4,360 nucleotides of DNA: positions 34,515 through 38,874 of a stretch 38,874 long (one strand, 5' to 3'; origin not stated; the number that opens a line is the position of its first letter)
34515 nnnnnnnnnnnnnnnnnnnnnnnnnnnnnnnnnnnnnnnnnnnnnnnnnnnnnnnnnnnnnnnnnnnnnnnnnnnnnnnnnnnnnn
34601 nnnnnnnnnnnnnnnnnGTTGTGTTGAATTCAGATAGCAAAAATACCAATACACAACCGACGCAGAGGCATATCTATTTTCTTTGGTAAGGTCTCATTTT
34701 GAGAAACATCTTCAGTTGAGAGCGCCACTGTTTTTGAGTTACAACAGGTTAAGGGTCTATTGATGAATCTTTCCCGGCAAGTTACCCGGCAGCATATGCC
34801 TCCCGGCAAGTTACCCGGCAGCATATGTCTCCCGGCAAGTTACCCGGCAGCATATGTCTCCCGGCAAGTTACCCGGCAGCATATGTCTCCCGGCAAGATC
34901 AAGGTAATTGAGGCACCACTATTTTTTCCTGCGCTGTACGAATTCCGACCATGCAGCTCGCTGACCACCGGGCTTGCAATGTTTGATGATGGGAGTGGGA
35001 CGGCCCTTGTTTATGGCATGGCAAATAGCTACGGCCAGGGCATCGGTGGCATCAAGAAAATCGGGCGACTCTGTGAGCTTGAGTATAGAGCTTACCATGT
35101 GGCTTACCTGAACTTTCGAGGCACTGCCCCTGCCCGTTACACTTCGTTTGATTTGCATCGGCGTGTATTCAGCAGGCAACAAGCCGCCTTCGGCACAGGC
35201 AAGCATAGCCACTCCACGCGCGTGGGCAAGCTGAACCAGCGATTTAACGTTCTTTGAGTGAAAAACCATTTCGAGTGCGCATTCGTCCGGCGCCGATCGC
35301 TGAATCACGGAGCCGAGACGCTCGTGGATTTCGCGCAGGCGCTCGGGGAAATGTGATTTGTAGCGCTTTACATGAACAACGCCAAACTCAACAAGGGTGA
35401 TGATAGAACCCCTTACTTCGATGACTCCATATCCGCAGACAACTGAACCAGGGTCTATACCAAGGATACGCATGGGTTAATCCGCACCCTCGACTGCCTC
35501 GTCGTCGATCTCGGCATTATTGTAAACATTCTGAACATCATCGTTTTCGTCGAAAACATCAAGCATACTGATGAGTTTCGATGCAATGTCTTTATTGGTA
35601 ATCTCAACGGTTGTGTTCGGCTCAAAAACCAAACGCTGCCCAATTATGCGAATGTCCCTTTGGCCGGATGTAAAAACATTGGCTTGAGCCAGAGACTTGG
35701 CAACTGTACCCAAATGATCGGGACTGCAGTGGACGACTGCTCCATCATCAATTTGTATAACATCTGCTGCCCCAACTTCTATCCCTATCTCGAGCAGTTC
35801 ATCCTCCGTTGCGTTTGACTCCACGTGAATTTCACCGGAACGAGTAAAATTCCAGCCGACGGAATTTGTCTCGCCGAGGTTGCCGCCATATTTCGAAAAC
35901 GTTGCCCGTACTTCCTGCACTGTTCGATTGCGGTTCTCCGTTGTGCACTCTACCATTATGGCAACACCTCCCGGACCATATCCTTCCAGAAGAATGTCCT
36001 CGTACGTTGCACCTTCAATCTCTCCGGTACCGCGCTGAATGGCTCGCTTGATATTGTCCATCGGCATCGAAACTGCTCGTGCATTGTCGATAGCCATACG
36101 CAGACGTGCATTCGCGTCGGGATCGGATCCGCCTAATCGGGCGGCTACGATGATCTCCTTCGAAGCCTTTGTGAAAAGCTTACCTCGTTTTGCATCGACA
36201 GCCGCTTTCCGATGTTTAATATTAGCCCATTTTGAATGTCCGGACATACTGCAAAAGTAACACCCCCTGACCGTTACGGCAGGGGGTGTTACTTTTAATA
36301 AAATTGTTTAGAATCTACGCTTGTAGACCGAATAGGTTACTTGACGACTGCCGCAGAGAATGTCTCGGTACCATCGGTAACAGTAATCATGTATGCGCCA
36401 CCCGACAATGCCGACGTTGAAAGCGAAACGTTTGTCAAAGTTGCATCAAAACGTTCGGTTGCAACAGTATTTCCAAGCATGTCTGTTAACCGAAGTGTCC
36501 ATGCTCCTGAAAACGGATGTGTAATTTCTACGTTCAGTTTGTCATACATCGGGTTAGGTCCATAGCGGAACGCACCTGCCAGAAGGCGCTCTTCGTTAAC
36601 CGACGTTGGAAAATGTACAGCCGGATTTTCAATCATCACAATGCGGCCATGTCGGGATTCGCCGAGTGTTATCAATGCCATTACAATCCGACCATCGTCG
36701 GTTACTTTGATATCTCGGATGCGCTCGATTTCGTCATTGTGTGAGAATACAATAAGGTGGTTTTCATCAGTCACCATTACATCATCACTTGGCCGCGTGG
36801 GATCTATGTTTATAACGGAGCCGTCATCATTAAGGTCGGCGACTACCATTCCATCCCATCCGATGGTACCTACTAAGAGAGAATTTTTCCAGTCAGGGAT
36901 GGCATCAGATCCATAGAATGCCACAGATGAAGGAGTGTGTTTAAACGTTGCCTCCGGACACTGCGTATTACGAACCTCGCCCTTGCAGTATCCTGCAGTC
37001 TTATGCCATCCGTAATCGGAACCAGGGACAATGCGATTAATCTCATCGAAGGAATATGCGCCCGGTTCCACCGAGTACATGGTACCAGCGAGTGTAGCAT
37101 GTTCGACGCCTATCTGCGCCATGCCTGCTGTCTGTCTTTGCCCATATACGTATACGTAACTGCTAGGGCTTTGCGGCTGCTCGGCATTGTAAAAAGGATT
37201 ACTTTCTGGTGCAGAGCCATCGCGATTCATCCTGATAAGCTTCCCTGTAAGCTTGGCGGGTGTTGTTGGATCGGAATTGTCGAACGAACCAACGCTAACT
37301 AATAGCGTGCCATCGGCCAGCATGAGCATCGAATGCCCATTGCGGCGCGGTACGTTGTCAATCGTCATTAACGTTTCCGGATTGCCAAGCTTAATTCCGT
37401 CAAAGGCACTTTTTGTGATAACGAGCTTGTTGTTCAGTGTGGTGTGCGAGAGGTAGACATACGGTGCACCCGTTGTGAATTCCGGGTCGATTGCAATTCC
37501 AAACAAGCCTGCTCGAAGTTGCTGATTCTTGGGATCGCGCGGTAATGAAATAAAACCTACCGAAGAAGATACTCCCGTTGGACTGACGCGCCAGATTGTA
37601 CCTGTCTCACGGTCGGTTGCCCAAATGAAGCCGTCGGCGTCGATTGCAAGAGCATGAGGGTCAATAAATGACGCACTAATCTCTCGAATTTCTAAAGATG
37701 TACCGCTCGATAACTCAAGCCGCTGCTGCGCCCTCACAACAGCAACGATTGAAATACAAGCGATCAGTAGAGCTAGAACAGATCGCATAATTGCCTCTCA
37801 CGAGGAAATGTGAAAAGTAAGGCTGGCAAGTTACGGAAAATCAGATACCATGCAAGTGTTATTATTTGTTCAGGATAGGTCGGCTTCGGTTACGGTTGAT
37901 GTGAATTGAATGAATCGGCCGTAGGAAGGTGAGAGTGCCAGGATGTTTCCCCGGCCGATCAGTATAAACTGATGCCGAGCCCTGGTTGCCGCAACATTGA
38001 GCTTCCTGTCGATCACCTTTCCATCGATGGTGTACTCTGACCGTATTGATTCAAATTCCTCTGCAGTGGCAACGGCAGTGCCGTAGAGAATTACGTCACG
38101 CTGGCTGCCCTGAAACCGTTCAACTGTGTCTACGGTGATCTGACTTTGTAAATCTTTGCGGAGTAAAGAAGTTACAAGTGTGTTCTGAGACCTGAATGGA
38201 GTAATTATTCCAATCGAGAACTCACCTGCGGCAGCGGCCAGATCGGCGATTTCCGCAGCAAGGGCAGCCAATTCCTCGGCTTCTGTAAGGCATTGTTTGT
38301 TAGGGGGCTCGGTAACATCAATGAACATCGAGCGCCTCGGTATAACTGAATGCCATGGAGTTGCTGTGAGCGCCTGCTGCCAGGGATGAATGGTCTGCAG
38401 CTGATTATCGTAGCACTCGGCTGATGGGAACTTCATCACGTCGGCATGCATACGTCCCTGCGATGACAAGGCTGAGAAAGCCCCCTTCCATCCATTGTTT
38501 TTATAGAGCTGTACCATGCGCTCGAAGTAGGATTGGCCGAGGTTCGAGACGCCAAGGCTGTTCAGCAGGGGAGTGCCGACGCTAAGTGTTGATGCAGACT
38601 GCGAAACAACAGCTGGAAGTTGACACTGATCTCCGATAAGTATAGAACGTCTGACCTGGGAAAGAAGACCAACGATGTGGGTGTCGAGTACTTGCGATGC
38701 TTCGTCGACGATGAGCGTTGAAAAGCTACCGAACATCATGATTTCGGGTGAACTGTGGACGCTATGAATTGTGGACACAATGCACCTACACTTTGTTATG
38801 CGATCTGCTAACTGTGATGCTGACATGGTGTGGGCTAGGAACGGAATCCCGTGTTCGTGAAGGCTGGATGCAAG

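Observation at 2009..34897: Two near-identical 29-bp tandem arrays in inverted orientation bracket 32.7 kb of core genes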

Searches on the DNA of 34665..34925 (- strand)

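Call 101: search_dna_similar(query=window:34665-34925:-, collection=plasmids, mode=distant, max_rows=5)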
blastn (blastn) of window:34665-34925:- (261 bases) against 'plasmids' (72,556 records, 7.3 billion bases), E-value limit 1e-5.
No match.

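Call 102: search_dna_similar(query=window:34665-34925:-, collection=phages, mode=distant, max_rows=5)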
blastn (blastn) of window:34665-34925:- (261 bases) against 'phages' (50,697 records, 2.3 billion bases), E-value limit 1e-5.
No match.

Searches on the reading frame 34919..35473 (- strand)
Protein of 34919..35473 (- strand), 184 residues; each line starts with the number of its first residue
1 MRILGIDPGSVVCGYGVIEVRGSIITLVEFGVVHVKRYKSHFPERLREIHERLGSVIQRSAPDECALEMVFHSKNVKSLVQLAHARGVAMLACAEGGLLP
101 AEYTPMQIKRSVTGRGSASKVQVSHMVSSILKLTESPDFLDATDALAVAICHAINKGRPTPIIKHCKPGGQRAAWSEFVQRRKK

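Call 7: search_protein_families(library=pfam, proteins=[window:34919-35473:-])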
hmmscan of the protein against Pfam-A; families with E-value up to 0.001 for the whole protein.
window:34919-35473:- (184 aa): 1 family
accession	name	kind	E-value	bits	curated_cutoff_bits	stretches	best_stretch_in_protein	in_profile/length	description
PF02075.23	RuvC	-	1.4e-47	161.7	22.2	1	3-152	1-148/148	Crossover junction endodeoxyribonuclease RuvC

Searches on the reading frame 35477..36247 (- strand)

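Call 7: search_protein_families(library=pfam, proteins=[window:35477-36247:-])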
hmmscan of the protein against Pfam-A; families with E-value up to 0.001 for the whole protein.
window:35477-36247:- (256 aa): 2 families
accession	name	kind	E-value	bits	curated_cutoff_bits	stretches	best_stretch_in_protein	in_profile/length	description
PF01709.26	Transcrip_reg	-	1.3e-47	161.9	27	1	82-245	1-160/160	TACO1/YebC second and third domain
PF20772.2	TACO1_YebC_N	-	1.5e-33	115.5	36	1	5-76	1-73/73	TACO1/YebC protein N-terminal domain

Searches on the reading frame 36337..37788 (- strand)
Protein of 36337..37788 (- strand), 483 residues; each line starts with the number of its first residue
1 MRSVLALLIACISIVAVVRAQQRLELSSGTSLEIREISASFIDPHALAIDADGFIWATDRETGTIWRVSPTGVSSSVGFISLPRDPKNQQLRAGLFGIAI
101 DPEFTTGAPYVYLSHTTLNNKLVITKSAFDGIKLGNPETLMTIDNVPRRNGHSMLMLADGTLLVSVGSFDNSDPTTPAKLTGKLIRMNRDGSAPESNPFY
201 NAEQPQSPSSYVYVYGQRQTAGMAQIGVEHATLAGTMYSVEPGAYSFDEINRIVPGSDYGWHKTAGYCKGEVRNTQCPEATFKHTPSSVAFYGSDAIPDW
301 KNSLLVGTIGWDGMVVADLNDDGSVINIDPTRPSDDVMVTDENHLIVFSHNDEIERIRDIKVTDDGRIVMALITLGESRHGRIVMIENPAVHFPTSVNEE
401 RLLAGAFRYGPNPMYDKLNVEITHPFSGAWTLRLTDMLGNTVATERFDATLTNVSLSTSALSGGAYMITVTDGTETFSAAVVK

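Call 7: search_protein_families(library=pfam, proteins=[window:36337-37788:-])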
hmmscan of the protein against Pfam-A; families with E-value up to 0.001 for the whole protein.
window:36337-37788:- (483 aa): 3 families
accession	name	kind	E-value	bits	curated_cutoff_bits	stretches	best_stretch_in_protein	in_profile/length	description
PF07995.17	GSDH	-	1e-37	130.6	25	1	43-370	3-321/332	Glucose / Sorbosone dehydrogenase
PF18962.6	Por_Secre_tail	-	3.7e-08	34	27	1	411-477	3-69/75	Secretion system C-terminal sorting domain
PF01436.27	NHL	-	0.00048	20.5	20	0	43-66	3-26/28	NHL repeat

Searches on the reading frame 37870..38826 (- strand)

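Call 7: search_protein_families(library=pfam, proteins=[window:37870-38826:-])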
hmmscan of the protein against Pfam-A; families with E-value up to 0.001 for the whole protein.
window:37870-38826:- (318 aa): 4 families
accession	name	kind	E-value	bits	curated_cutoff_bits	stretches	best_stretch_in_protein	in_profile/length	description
PF13087.12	AAA_12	-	1e-28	100.7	27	1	97-292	2-193/195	AAA domain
PF13086.12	AAA_11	-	4e-12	46.9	27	1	9-74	189-254/257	AAA domain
PF13538.12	UvrD_C_2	-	0.00015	22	27.4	0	230-256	2-28/52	UvrD-like helicase C-terminal domain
PF13604.12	AAA_30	-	0.0003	21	27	1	16-75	73-133/191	AAA domain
